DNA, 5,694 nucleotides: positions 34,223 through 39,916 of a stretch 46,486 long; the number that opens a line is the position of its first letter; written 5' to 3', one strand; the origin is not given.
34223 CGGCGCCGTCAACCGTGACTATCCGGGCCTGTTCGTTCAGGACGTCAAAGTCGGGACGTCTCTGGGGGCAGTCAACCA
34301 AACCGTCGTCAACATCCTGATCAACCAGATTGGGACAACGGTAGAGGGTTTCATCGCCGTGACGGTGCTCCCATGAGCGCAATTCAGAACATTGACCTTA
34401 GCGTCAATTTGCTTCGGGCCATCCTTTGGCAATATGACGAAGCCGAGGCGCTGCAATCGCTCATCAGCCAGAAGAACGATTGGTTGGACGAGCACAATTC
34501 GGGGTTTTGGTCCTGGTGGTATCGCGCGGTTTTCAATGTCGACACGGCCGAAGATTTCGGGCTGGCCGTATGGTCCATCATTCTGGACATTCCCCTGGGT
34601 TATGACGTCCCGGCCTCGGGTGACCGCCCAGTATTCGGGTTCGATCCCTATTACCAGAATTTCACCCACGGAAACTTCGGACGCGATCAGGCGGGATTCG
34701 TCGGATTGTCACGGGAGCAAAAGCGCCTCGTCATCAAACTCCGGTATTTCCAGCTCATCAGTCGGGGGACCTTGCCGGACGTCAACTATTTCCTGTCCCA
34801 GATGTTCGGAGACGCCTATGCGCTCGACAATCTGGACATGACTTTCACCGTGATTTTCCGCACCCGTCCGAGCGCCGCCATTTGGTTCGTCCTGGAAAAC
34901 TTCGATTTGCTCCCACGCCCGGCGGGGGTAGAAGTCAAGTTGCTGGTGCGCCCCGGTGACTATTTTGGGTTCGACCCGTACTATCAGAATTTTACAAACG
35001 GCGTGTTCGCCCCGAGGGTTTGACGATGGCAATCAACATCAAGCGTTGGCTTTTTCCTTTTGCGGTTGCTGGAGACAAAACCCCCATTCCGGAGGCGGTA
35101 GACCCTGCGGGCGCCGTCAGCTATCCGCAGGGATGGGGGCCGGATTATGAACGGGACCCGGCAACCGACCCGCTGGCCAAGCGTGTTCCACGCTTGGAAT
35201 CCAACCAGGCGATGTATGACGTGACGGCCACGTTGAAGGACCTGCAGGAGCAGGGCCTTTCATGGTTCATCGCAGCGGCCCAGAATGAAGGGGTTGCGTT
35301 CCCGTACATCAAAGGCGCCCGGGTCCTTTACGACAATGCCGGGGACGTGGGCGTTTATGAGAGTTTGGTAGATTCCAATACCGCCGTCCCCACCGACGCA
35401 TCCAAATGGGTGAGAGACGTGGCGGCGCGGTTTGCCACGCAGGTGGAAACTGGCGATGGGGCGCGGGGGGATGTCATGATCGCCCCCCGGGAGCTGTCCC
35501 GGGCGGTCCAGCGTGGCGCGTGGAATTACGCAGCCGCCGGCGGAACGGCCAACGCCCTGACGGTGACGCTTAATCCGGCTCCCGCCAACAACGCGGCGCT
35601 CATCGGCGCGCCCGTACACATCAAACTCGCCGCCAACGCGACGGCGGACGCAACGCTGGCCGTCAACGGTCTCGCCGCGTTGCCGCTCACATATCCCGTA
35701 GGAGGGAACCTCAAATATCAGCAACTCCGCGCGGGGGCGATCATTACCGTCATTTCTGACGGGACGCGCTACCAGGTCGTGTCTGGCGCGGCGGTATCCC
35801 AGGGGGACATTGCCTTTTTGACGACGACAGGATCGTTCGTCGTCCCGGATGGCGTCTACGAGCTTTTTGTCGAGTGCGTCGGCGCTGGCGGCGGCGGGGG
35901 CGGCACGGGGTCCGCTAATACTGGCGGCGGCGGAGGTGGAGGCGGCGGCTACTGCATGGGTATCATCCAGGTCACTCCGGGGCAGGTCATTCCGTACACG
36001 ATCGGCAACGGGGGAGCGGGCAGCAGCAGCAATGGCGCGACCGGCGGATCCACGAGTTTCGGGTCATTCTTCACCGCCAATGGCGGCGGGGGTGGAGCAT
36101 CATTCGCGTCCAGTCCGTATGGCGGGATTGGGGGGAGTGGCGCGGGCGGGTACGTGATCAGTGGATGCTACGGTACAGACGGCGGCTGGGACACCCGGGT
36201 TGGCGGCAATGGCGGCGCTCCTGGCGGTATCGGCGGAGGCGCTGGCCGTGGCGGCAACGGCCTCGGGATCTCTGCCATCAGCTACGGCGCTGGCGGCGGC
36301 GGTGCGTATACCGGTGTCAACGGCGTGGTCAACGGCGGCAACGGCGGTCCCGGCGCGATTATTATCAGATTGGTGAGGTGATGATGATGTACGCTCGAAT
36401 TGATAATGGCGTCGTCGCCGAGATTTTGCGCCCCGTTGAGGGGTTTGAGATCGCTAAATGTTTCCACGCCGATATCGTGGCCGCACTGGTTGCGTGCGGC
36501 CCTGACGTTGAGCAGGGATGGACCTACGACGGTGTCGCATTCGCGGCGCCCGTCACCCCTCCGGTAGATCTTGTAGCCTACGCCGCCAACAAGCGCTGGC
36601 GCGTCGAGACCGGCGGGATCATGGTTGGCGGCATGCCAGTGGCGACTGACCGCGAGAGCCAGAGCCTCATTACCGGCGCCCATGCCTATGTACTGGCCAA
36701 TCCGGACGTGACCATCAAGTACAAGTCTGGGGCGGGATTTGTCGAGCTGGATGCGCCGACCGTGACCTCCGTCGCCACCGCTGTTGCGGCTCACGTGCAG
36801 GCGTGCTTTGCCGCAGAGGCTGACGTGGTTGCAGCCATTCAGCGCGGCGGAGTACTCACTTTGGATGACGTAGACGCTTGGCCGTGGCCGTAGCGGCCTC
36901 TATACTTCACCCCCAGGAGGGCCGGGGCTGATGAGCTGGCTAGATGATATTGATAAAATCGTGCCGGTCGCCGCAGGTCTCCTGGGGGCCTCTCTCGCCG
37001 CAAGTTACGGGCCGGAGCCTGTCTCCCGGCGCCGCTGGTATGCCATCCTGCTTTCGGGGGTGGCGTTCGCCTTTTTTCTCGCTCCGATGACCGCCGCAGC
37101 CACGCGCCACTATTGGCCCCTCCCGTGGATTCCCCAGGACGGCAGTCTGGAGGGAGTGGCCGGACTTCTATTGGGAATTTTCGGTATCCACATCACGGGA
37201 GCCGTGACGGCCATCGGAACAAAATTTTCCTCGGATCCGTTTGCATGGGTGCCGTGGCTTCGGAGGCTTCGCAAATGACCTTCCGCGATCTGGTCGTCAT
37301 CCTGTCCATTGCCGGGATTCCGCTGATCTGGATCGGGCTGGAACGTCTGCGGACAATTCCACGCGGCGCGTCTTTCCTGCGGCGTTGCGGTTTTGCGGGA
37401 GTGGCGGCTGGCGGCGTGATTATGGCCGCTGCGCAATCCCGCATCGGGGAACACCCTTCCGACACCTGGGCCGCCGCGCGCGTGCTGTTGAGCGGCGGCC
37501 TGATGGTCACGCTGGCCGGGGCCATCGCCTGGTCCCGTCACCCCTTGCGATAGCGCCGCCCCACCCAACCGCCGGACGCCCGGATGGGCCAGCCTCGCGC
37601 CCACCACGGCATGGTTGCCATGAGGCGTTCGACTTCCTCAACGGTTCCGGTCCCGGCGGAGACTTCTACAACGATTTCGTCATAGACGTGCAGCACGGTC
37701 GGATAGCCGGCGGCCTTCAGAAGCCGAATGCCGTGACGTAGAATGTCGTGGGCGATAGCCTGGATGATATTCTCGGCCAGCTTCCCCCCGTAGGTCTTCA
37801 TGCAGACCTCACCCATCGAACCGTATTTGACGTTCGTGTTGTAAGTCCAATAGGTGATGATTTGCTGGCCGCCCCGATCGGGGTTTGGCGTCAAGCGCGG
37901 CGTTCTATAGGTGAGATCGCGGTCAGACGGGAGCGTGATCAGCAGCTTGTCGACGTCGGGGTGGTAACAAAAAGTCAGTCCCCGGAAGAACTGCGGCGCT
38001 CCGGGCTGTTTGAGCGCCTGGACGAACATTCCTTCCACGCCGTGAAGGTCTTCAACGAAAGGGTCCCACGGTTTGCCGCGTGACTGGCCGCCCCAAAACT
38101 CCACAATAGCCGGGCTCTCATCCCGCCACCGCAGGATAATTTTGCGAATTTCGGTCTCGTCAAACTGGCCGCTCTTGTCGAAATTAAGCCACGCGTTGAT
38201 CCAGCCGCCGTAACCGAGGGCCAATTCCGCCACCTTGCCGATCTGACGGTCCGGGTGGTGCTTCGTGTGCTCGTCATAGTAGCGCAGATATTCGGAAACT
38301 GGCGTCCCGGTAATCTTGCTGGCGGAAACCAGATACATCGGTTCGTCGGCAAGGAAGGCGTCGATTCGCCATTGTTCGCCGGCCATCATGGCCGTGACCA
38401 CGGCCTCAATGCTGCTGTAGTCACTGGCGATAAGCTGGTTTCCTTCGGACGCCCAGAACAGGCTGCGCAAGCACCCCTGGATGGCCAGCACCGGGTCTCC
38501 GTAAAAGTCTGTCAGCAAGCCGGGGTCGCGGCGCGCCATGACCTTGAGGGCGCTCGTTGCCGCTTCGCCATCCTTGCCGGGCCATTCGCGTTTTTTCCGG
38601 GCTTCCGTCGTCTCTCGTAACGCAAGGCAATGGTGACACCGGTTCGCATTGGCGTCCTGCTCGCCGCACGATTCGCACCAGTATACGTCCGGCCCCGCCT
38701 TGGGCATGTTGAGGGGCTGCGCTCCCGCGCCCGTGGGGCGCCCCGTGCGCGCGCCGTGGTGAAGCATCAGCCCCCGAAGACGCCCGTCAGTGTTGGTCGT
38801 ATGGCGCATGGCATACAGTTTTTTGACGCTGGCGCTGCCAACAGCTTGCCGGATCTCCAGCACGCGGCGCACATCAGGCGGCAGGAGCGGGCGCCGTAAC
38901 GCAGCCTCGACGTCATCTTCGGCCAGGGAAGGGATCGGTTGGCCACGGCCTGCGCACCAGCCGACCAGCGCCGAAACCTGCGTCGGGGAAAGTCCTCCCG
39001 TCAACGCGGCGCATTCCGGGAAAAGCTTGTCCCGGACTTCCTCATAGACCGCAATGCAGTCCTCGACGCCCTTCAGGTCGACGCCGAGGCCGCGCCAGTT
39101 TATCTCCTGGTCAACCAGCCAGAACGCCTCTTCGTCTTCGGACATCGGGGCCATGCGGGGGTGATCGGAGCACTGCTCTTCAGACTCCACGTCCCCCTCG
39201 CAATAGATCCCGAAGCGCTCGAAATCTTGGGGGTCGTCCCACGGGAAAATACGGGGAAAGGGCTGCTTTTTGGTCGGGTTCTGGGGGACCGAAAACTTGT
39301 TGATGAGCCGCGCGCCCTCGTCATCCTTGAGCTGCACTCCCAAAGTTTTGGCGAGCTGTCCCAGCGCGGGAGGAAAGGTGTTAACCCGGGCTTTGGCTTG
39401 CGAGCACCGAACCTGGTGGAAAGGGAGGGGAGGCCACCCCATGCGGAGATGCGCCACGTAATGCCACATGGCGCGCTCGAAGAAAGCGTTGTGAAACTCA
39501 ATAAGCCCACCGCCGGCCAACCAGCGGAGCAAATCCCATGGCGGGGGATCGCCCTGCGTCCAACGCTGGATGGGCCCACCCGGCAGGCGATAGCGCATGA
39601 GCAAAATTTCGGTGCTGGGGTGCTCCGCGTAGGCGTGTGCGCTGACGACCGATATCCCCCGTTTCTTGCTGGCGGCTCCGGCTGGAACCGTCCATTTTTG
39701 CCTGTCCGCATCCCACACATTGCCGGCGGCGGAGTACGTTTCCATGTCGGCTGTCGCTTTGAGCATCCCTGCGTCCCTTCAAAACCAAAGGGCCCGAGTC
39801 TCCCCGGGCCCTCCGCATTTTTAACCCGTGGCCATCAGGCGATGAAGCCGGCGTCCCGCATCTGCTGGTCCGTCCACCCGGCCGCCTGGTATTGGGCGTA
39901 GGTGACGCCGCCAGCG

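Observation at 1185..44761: A 16-bp palindrome, TTGAC-N6-GTCAA, recurs at gene boundaries across all modules and looks like a phage-specific operator/promoter regulon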

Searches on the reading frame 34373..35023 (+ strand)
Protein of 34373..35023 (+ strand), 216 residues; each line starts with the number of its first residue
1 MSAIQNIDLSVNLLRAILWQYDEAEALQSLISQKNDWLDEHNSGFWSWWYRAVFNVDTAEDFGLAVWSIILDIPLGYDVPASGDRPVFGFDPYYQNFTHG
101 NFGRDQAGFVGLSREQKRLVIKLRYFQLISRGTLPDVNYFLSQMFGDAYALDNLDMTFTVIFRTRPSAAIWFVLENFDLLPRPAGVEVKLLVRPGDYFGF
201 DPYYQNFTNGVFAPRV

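Call 7: search_protein_families(library=pfam, proteins=[window:34373-35023:+], max_evalue=0.01)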
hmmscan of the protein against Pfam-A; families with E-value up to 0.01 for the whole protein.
window:34373-35023:+ (216 aa): 1 family
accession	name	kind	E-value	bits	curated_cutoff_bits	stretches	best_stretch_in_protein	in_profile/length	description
PF11041.13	DUF2612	-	9e-42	143.5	23.5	1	14-189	2-180/181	Protein of unknown function (DUF2612)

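Call 8: search_protein_families(library=phrogs, proteins=[window:34373-35023:+], max_evalue=0.001)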
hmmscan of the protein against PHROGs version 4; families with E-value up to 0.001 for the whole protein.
window:34373-35023:+ (216 aa): 2 families
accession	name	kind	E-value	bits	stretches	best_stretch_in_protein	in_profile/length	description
phrog_587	-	head and packaging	1.4e-41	144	1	3-207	15-225/392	structural protein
phrog_4797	-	unknown function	5.2e-23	82.4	1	11-149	8-158/567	-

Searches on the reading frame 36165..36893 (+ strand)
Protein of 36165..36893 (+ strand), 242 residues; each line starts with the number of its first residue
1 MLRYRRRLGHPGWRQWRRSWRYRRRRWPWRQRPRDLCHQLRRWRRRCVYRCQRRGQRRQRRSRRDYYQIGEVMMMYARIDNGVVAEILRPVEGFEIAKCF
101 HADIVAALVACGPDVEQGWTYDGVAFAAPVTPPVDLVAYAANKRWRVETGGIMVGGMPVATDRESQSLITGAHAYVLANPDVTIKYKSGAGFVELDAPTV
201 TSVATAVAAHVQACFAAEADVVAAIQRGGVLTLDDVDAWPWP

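Call 33: search_protein_families(library=phrogs, proteins=[window:36165-36893:+], max_evalue=0.001)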
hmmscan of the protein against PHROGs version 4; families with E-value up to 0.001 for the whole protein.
window:36165-36893:+ (242 aa): 2 families
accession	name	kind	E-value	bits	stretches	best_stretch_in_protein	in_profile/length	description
phrog_10508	-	tail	2.5e-29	103.2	1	134-239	52-157/159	tail fiber protein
phrog_14370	-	unknown function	4.9e-05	24.3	1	73-133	2-61/63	-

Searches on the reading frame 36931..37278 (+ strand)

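Call 33: search_protein_families(library=phrogs, proteins=[window:36931-37278:+], max_evalue=0.001)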
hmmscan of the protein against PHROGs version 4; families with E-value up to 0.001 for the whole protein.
window:36931-37278:+ (115 aa): 1 family
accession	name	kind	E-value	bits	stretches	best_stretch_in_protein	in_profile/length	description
phrog_2359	-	lysis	5.2e-10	40.1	1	3-94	7-89/110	holin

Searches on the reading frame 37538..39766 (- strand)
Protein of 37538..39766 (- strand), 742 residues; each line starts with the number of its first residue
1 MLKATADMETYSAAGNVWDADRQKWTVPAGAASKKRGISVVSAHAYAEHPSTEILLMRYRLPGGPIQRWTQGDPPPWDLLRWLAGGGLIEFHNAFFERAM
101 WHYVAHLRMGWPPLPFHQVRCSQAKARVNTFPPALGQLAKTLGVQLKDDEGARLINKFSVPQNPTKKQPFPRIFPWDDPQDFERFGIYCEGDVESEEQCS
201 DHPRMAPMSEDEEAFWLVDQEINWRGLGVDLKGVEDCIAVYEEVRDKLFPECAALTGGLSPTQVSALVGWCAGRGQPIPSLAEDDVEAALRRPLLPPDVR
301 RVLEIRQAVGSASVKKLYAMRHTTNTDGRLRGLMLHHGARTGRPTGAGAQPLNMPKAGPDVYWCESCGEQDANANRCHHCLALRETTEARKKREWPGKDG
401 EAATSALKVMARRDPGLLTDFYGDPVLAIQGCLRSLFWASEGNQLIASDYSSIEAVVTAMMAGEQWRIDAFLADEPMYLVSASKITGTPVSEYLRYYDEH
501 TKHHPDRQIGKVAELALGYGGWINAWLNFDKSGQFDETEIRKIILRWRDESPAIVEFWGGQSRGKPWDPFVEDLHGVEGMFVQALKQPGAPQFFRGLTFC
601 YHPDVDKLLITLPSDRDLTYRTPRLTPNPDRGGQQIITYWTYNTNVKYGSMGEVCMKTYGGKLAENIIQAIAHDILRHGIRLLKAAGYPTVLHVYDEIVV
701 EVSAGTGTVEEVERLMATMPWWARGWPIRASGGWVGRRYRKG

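Call 10: search_dna_similar(query=window:37538-39766:-, collection=phages, mode=protein, max_rows=25)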
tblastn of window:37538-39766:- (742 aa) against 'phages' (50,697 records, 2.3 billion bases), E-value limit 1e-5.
Records with a match: 1676; places in all: 1702; records where one place covers at least 80% of the query: 1102.
Best place of each record, by identity: <60% 1676.
By first word of the organism name: Salmonella 451; Escherichia 257; Streptococcus 130; Bacteroides 105; Staphylococcus 84; Xanthomonas 60; Vibrio 47; Pseudomonas 31; Klebsiella 29; Paenibacillus 24; and 96 more.
By host as written in the record: Escherichia coli 137; - 120; Salmonella enterica subsp. enterica serovar Typhimurium 73; Salmonella enterica 73; Salmonella enterica subsp. enterica serovar Enteritidis 60; Salmonella sp. 48; Vibrio lentus 34; Staphylococcus aureus 32; and 560 more.
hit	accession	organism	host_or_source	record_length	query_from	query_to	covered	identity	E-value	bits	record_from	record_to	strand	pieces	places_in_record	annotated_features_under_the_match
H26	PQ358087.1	Phage TPWB-08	Tabanus par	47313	4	742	100%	47.2%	0e+0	607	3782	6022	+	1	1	DNA polymerase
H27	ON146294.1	Stenotrophomonas phage B2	Stenotrophomonas sp.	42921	4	742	100%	44.0%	2e-168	543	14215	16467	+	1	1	hypothetical protein (x2)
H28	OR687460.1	Pseudomonas phage vsMR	Pseudomonas alcaligenes T3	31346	5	741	99%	42.9%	2e-153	500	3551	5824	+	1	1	record has no annotation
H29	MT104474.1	Pseudomonas phage MR14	-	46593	7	741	99%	42.9%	3e-96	538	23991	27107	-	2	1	putative DNA polymerase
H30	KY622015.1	Shewanella phage SppYZU01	Shewanella baltica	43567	7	741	99%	41.8%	9e-151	492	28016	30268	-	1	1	putative DNA polymerase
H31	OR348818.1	Acinetobacter phage Scuro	Acinetobacter baumannii XH639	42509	7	741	99%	41.1%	2e-146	479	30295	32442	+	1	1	putative DNA-directed DNA polymerase | ribosome_binding_site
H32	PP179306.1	Vibrio phage 97.13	Vibrio mediterranei Vib-oc-097 (CECT ...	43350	3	741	99%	39.8%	4e-81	460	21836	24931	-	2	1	record has no annotation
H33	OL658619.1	Oceanospirillum phage vB_OsaM_PD0307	Oceanospirillum sanctuarii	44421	5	741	99%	39.5%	1e-130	434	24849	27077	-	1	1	DNA polymerase I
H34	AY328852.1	Vibrio phage VP16T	-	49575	7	741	99%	39.6%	6e-117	447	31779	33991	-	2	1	orf38T: putative DNA polymerase | orf37T: hypothetical protein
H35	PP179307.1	Vibrio phage 367.14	Vibrio mediterranei OcU_367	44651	3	741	100%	39.3%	6e-137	452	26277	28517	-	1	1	record has no annotation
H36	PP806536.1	Pseudoalteromonas phage vB_Psp_PY6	Pseudoalteromonas sp. YM19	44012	2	741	100%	39.0%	7e-136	449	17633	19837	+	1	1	DNA polymerase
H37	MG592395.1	Vibrio phage 1.009.O._10N.261.51.C9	Vibrio lentus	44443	7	741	99%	39.2%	1e-136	451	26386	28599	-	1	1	DNA-directed DNA polymerase, family A, palm domain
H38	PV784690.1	Aeromonaas phage AeroV_348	Aeromonas veronii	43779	5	741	99%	39.0%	1e-129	431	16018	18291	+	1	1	DNA-polymerase I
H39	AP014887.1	Vibrio phage CKB-S1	Vibrio coralliilyticus strain P1 ...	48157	5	741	99%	38.6%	2e-134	444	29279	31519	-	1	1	DNA polymerase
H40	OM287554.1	Alteromonas phage vB_AmaS-R9Y1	Alteromonas macleodii ATCC 27126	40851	2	741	100%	37.3%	8e-135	446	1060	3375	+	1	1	DNA polymerase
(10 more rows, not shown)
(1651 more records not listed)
